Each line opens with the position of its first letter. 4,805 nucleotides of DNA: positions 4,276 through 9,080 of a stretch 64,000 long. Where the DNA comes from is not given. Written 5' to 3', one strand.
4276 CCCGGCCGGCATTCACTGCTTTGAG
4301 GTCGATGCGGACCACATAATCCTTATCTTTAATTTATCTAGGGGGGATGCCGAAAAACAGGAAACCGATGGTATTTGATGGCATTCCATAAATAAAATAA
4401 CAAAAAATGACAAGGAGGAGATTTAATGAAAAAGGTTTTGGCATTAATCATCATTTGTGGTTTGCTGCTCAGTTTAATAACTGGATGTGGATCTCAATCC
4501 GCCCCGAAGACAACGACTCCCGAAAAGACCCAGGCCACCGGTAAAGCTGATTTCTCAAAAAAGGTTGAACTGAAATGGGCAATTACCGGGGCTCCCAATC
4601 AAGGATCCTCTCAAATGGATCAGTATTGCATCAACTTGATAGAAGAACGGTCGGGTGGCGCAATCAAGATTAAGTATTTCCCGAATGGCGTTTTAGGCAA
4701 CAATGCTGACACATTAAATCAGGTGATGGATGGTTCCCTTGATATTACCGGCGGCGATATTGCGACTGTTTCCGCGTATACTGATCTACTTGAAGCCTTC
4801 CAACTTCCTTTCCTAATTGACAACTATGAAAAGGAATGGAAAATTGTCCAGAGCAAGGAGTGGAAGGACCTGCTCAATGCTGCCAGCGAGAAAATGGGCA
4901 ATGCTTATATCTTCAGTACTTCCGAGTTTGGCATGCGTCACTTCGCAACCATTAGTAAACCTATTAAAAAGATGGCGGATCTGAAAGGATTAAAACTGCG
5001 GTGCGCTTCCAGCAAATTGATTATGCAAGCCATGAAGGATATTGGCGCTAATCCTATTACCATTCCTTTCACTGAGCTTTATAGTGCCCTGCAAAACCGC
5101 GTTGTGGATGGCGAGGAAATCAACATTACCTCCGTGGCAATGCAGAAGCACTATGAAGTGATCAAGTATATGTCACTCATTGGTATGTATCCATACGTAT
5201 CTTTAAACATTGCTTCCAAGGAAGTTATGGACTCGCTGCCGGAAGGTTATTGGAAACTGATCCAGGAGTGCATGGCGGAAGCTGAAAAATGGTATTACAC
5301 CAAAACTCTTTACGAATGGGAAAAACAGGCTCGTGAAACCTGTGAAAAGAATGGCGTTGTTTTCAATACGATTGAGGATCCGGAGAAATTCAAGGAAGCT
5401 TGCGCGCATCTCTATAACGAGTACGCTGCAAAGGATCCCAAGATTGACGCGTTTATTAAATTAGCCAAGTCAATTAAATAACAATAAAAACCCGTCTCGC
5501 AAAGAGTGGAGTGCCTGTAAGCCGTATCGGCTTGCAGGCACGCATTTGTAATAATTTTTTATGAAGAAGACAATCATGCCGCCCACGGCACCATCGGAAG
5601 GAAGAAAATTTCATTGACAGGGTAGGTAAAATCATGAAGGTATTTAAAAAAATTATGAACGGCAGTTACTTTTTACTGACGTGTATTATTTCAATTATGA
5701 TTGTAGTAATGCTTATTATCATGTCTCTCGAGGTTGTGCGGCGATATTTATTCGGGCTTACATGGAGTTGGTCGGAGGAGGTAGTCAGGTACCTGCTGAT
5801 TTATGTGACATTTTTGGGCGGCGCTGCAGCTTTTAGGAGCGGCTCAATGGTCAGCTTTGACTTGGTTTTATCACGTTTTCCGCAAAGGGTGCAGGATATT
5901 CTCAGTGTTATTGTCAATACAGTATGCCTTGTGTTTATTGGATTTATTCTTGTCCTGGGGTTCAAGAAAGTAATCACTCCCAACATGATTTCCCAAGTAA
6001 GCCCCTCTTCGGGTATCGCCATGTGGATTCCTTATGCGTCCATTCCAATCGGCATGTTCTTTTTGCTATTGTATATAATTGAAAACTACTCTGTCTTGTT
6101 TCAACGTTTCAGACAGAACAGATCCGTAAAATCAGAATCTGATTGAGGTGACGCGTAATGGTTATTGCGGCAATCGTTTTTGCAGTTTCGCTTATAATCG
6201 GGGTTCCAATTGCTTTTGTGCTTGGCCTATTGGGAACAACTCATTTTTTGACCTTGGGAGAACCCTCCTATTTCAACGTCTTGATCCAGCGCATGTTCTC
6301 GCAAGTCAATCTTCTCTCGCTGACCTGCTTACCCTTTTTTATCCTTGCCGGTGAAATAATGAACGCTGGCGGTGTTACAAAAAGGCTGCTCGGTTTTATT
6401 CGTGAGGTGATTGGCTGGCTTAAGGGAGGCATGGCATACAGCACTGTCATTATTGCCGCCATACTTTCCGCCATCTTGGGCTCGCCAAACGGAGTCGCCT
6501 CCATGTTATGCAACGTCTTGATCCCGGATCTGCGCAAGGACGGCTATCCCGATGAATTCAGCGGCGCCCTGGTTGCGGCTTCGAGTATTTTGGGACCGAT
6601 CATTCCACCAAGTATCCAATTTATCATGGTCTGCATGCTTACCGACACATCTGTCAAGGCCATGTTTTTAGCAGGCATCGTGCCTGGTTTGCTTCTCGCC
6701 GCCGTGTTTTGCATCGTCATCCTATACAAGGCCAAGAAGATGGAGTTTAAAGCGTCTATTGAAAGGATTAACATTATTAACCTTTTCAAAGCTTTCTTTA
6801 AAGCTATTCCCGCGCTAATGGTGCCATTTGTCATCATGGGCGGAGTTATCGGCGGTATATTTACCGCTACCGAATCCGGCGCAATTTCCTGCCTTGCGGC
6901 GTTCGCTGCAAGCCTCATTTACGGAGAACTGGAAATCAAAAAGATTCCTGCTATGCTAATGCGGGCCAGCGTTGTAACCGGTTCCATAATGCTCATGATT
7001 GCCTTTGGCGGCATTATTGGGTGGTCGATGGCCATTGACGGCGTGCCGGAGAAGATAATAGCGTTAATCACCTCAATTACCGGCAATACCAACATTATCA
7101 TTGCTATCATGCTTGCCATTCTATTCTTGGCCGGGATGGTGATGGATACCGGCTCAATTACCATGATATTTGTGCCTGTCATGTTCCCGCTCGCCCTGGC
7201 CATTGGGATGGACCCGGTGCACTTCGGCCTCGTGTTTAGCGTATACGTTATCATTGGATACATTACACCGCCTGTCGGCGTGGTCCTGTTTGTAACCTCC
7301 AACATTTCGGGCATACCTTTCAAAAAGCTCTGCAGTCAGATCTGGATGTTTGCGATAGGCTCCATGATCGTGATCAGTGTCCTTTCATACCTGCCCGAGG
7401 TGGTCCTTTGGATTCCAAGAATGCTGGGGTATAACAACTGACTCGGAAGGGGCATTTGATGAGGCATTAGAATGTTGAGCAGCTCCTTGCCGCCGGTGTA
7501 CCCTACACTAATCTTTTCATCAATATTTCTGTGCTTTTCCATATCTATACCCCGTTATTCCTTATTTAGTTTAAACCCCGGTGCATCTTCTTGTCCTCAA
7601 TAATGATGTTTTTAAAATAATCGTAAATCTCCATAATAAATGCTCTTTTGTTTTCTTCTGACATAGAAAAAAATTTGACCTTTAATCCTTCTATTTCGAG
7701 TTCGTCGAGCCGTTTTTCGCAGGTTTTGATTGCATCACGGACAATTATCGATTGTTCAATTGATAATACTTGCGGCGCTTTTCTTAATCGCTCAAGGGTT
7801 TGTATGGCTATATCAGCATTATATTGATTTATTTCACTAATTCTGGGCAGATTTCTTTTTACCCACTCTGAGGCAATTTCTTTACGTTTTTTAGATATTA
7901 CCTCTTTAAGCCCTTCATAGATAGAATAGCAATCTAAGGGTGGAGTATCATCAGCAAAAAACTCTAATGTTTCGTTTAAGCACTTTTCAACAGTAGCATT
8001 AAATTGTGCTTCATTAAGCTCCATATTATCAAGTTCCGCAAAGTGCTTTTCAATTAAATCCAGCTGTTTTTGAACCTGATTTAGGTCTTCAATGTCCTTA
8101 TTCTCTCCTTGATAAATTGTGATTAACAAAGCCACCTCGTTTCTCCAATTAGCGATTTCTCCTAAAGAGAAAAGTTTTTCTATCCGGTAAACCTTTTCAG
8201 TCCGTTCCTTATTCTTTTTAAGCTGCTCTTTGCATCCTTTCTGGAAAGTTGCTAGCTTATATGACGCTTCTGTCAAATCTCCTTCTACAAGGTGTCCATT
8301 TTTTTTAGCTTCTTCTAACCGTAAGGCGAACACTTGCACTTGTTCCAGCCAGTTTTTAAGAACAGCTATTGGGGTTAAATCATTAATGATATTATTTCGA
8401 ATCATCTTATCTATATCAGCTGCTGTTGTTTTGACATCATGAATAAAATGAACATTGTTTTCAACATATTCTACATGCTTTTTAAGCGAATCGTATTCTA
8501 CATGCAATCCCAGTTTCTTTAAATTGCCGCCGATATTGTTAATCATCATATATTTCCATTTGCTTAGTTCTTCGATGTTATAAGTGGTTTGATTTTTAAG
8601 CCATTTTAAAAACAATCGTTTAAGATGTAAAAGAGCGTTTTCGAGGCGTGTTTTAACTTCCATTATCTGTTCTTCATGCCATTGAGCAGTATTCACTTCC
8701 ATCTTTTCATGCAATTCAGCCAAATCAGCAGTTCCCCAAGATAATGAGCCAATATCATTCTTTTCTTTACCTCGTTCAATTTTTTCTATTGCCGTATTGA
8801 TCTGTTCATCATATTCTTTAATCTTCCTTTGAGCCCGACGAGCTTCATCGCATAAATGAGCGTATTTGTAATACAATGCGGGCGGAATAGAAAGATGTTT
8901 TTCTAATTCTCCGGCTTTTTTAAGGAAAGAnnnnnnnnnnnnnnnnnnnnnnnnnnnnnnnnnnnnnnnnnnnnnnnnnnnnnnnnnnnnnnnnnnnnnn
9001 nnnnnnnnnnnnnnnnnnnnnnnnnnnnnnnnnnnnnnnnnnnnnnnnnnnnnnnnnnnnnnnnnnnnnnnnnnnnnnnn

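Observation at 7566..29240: Eight-gene AT-rich operon: candidate undescribed composite modification/restriction defence system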

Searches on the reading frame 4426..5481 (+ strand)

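Call 10: search_protein_families(library=pfam, proteins=[window:4426-5481:+], max_evalue=0.00001)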
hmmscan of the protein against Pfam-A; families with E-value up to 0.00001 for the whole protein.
window:4426-5481:+ (351 aa): 1 family
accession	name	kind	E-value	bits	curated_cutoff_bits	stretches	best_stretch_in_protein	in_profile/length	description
PF03480.18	DctP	-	4.2e-62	210.5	23.4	1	70-336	20-285/286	Bacterial extracellular solute-binding protein, family 7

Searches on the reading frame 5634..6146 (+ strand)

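Call 10: search_protein_families(library=pfam, proteins=[window:5634-6146:+], max_evalue=0.00001)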
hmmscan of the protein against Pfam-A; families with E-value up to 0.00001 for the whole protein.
window:5634-6146:+ (170 aa): 1 family
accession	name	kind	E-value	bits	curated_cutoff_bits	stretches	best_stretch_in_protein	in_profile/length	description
PF04290.18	DctQ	-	3.4e-33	114.8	28.3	1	26-155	1-129/132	Tripartite ATP-independent periplasmic transporters, DctQ component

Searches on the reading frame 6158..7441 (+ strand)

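Call 10: search_protein_families(library=pfam, proteins=[window:6158-7441:+], max_evalue=0.00001)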
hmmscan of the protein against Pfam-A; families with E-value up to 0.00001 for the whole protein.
window:6158-7441:+ (427 aa): 1 family
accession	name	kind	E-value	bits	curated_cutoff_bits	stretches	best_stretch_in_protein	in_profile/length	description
PF06808.19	DctM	-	1.2e-90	304.8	23.8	1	6-414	2-412/413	Tripartite ATP-independent periplasmic transporter, DctM component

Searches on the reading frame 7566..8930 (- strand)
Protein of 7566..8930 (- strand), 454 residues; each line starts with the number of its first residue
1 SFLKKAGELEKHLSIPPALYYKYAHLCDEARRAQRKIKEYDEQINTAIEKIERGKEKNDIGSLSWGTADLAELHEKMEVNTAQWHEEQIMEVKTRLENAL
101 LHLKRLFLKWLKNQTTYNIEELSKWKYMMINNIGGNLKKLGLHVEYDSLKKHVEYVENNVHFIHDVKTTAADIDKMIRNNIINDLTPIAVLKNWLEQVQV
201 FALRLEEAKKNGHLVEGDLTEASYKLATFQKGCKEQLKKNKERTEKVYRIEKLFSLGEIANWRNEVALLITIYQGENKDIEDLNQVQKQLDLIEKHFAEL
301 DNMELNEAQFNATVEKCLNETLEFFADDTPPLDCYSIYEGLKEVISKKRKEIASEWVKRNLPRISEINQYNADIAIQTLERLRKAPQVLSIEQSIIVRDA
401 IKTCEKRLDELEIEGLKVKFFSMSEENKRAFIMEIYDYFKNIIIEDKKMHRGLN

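Call 41: search_protein_families(library=pfam, proteins=[window:7566-8930:-], max_evalue=1)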
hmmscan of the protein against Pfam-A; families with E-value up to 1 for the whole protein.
window:7566-8930:- (454 aa): 2 families
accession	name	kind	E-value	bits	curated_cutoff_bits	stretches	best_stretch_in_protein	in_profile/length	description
PF03836.20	RasGAP_C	-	0.13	12.8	26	1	23-76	59-111/137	RasGAP C-terminus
PF16805.11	Trans_coact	-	0.55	10.6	25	1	139-197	7-65/73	Phage late-transcription coactivator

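Call 42: search_protein_families(library=padloc, proteins=[window:7566-8930:-], max_evalue=1)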
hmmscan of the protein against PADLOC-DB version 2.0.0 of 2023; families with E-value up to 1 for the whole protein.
window:7566-8930:- (454 aa): 1 family
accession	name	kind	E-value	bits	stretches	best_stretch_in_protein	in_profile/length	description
PDLC04346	PDC-M03B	-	0.046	11.3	1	220-271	81-132/262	-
